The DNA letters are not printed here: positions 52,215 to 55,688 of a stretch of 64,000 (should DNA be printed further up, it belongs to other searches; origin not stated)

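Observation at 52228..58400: Tn3-family transposon with a tyrosine recombinase and DUF1016 cargo, ~90-bp terminal inverted repeats, inserted beside a relic of a related tnpA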

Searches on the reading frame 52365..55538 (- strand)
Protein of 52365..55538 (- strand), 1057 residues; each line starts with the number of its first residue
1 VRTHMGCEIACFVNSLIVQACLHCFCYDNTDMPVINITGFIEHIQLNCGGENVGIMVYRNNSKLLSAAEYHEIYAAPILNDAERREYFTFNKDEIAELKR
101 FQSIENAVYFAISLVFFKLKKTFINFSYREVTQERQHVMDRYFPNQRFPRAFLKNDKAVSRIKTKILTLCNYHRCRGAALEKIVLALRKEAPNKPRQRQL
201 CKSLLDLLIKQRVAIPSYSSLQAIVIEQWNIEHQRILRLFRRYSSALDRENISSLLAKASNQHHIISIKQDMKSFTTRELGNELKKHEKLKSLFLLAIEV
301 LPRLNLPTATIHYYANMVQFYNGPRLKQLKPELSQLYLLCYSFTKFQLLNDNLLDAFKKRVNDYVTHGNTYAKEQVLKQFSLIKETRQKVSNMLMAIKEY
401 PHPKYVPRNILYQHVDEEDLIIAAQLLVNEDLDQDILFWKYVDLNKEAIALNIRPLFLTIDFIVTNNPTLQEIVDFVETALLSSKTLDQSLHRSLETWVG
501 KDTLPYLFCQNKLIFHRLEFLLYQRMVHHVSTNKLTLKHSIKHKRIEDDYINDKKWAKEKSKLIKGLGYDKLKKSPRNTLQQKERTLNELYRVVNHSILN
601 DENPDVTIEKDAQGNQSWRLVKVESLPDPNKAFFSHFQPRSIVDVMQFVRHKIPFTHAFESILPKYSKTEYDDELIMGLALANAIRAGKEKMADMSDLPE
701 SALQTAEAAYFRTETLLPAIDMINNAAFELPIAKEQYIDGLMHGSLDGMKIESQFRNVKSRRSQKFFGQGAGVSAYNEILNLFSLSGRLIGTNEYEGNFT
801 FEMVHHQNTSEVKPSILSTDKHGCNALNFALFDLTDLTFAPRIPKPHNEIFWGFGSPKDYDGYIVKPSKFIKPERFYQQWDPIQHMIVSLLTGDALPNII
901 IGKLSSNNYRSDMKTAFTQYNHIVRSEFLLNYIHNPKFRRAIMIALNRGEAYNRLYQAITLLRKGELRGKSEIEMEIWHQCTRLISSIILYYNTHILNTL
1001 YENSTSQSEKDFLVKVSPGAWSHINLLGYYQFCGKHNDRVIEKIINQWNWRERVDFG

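Call 6: search_protein_families(library=pfam, proteins=[window:52365-55538:-])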
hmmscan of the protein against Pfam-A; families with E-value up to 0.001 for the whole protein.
window:52365-55538:- (1057 aa): 2 families
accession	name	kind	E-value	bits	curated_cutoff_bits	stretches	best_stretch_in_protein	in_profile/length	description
PF01526.23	DDE_Tnp_Tn3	-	1.2e-84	284.8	24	1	644-1030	1-389/389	Tn3 transposase DDE domain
PF13700.11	DUF4158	-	1.2e-21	77.8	27.4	1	64-227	1-164/165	Domain of unknown function (DUF4158)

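Call 9: search_protein_families(library=ncbifam, proteins=[window:52365-55538:-])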
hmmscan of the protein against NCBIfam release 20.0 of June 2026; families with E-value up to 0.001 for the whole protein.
window:52365-55538:- (1057 aa): 1 family
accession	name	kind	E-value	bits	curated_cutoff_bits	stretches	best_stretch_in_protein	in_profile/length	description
NF033527.1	transpos_Tn3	equivalog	1.1e-147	493.6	500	1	80-1032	2-953/954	Tn3 family transposase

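Call 10: find_encoding_contigs(protein=window:52365-55538:-, flank=10000, max_places=10)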
Protein window:52365-55538:- (1057 aa): 1 contig read that carries it; 1 place shown.
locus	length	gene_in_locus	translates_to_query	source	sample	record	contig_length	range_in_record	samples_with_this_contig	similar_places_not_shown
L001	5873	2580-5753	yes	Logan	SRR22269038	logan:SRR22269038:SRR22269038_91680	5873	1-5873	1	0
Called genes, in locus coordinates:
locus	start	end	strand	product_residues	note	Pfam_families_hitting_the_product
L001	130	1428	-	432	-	PF00589:Phage_integrase (weak)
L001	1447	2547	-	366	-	PF17761:DUF1016_N, PF06250:YhcG_C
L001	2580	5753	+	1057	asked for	PF13700:DUF4158, PF01526:DDE_Tnp_Tn3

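Call 13: search_dna_similar(query=window:52365-55445:-, collection=plasmids, mode=protein, max_rows=30)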
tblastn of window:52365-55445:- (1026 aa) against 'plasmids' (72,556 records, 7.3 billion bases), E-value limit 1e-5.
The search stops at 5000 records and this limit was reached: more records match than are counted here, and every count below describes the 5000 best-scoring records only.
Records with a match: at least 5000; places in all: 12626; records where one place covers at least 80% of the query: 3048.
Best place of each record, by identity: <60% 5000.
By first word of the organism name: Klebsiella 2081; Escherichia 1175; Enterobacter 389; Citrobacter 193; Salmonella 172; Pseudomonas 163; Vibrio 120; Bacillus 90; Aeromonas 67; Providencia 65; and 85 more.
By predicted mobility (MOB-suite, as given by PLSDB): conjugative 3418; non-mobilizable 840; mobilizable 742.
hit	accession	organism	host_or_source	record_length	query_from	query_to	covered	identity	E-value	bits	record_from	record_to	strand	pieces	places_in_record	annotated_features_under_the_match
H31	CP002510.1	Bacillus thuringiensis serovar finitimus YBT-020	-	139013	25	1018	97%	30.6%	2e-154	514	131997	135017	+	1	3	transposase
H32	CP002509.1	Bacillus thuringiensis serovar finitimus YBT-020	-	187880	25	1018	97%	30.6%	5e-154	514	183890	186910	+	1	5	transposase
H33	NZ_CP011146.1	Bacillus cereus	fried eel (fish)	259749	33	1018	96%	30.6%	6e-148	496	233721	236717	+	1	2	Tn3 family transposase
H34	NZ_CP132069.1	Bacillus mycoides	whole organism,soil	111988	33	1018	96%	30.5%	8e-149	498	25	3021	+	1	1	Tn3 family transposase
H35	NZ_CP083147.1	Bacillus thuringiensis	whole organism,Biopesticide Agree WP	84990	33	1018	96%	30.2%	2e-148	497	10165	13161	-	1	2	Tn3 family transposase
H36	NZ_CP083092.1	Bacillus thuringiensis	whole organism,Biopesticide B401/B402 ...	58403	33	1018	96%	30.2%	1e-147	495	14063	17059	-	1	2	Tn3 family transposase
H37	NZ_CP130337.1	Bacillus cereus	metagenomic assembly,Wenzhou, China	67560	33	1018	96%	30.2%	1e-147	495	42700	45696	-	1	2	Tn3 family transposase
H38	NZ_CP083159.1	Bacillus thuringiensis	whole organism,Biopesticide XenTari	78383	33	1018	96%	30.2%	1e-147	495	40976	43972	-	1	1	Tn3 family transposase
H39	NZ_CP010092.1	Bacillus thuringiensis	Dendrolimus sibericus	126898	33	1018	96%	30.2%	1e-147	495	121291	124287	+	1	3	Tn3 family transposase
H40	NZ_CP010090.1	Bacillus thuringiensis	Dendrolimus sibericus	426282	33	1018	96%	30.2%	1e-147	495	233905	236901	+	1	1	Tn3 family transposase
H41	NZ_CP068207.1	Acinetobacter johnsonii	-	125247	33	1002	95%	30.7%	4e-110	574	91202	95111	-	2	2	Tn3 family transposase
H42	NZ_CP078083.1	Bacillus tropicus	Cell culture,soil sample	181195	25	1018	97%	29.9%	6e-146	490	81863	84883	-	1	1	Tn3 family transposase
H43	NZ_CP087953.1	Desulfosarcina sp. BuS5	-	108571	32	1015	96%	30.2%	3e-129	441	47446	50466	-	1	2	Tn3 family transposase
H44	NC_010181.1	Bacillus mycoides KBAB4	-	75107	25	1002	95%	30.3%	1e-130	495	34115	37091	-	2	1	none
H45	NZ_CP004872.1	Bacillus thuringiensis serovar kurstaki str. HD-1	soil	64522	33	1018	96%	29.8%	4e-139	470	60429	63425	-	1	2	none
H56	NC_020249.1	Bacillus thuringiensis serovar kurstaki str. HD73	-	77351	33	1018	96%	29.7%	6e-144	484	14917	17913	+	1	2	Tn3 family transposase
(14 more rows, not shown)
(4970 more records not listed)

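Call 16: find_related_loci(query=window:52365-55445:-, collection=genome_contigs, flank=8000)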
Query window:52365-55445:- (1026 aa) in genome_contigs; peptide patterns used: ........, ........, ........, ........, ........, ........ (x = any residue, [..] = any of these).
12 stretches matched a pattern; 4 encode a relative of the query (tblastn E <= 1e-3); 4 distinct loci.
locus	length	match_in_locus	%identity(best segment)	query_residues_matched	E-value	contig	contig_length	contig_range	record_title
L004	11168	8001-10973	56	30-1021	0e+0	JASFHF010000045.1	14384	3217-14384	MAG: Gammaproteobacteria bacterium isolate D0608M12metaG_Bin_574 D0608M12metaG_FD_scaffold_249_c1, whole genome shotgun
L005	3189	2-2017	54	354-1025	0e+0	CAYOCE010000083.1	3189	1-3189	MAG TPA_asm: uncultured Hyphomicrobiales bacterium isolate SRP342105_co2_94 genome assembly, contig: NODE_41186_length_3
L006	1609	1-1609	51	436-971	1e-141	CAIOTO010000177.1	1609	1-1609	MAG: uncultured Alphaproteobacteria bacterium isolate Umea_bin-10455 genome assembly, contig: bin-10455:177/243, whole g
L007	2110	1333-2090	56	772-1025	2e-84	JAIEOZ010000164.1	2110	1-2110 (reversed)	MAG: Alphaproteobacteria bacterium isolate co.spades.DASTOOL.1kb_154 c_000000298620, whole genome shotgun sequence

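Call 19: find_homologous_proteins(query=window:52365-55445:-)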
Query window:52365-55445:- (1026 aa): 75 proteins with E <= 0.001 among 8000 candidates.
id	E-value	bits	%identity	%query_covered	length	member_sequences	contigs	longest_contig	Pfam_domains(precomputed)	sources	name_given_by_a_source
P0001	0.0e+0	2343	100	100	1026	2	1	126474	PF01526.24,PF13700.12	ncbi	ncbi:MAG: Tn3 family transposase [Gammaproteobacteria bacterium]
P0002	0.0e+0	1271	56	97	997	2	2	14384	PF01526.24,PF13700.12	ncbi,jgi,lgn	ncbi:MAG: Tn3 family transposase [Gammaproteobacteria bacterium]|jgi:TnpA family transposase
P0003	0.0e+0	1269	55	97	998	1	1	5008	PF01526.24,PF13700.12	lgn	-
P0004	0.0e+0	1253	55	97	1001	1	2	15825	PF01526.24,PF13700.12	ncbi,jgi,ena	-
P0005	0.0e+0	1226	54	97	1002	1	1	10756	PF01526.24,PF13700.12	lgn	-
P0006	0.0e+0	1221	53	97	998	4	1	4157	PF01526.24,PF13700.12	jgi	jgi:TnpA family transposase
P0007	0.0e+0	1211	54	97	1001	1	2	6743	PF01526.24,PF13700.12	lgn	-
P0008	0.0e+0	1205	54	96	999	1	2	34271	PF01526.24,PF13700.12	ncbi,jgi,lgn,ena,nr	ncbi:MAG: Tn3 family transposase [Pseudomonadales bacterium]|nr:Tn3 family transposase [Pseudomonada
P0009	0.0e+0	1203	54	97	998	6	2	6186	PF01526.24,PF13700.12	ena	-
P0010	0.0e+0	1196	53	97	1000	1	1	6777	PF01526.24,PF13700.12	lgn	-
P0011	0.0e+0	1188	53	97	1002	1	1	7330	PF01526.24,PF13700.12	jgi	jgi:TnpA family transposase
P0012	0.0e+0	1186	54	97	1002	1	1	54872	PF01526.24,PF13700.12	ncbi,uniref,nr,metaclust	ncbi:Tn3 family transposase [Candidatus Paracaedibacter symbiosus]|uniref:Tn3 family transposase n=1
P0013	0.0e+0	1184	54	97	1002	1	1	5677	PF01526.24,PF13700.12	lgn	-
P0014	0.0e+0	1179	52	96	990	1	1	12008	PF01526.24,PF13700.12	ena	-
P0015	0.0e+0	1177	52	97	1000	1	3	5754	PF01526.24,PF13700.12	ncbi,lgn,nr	ncbi:MAG TPA: Tn3 family transposase [Alphaproteobacteria bacterium]|nr:MAG: hypothetical protein B7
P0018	0.0e+0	1174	53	97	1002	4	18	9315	PF01526.24,PF13700.12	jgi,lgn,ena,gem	-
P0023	0.0e+0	1159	53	97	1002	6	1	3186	PF01526.24,PF13700.12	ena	-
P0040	7.2e-298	1009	47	97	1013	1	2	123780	PF01526.24,PF13700.12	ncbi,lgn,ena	-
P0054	4.8e-247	841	41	97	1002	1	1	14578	PF01526.24,PF13700.12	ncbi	-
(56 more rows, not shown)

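Call 21: find_encoding_contigs(protein=P0012, flank=8000, max_places=2)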
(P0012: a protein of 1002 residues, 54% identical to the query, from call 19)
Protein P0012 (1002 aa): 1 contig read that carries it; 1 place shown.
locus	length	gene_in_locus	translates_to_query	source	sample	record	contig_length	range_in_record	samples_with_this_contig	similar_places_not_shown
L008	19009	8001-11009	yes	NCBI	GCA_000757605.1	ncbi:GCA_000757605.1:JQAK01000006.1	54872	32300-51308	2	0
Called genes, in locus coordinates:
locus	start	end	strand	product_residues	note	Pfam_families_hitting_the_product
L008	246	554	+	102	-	PF01527:HTH_Tnp_1 (weak)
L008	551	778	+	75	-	PF13276:HTH_21 (weak)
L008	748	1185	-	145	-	PF22483:Mu-transpos_C_2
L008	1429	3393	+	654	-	-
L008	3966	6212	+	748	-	-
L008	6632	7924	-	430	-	PF00589:Phage_integrase (weak)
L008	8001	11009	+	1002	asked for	PF13700:DUF4158, PF01526:DDE_Tnp_Tn3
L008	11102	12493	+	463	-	PF07916:TraG_N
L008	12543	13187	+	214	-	-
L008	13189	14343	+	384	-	-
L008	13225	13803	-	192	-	-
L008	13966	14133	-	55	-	-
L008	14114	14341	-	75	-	PF01402:RHH_1 (weak), PF19807:DUF6290 (weak)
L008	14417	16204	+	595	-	PF02534:T4SS-DNA_transf, PF10412:TrwB_AAD_bind, PF12696:TraG-D_C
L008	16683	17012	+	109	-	-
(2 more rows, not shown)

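Call 22: find_encoding_contigs(protein=P0008, flank=8000, max_places=2)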
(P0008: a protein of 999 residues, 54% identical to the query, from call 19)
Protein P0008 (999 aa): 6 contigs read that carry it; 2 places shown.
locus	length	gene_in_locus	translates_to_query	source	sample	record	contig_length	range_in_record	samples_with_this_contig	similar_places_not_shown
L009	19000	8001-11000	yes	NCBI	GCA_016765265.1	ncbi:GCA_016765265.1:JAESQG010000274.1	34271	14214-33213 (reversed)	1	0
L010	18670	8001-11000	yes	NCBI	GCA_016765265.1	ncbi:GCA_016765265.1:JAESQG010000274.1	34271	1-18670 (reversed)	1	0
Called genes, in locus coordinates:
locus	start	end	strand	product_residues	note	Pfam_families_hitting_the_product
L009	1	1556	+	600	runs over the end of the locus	-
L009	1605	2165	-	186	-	PF00239:Resolvase, PF13518:HTH_28 (weak)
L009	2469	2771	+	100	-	PF03992:ABM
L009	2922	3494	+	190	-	PF00589:Phage_integrase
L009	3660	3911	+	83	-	PF03693:ParD_antitoxin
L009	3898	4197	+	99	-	PF05016:ParE_toxin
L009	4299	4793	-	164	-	PF00583:Acetyltransf_1 (weak), PF13673:Acetyltransf_10 (weak), PF13508:Acetyltransf_7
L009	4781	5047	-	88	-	PF08681:TacA1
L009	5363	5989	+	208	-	PF01656:CbiA (faint), PF13614:AAA_31 (faint)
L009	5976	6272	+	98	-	-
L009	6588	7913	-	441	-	-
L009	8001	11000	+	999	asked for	PF13700:DUF4158, PF01526:DDE_Tnp_Tn3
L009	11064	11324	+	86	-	PF04014:MazE_antitoxin (weak)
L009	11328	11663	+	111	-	PF02452:PemK_toxin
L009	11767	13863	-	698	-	-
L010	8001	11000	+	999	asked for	PF13700:DUF4158, PF01526:DDE_Tnp_Tn3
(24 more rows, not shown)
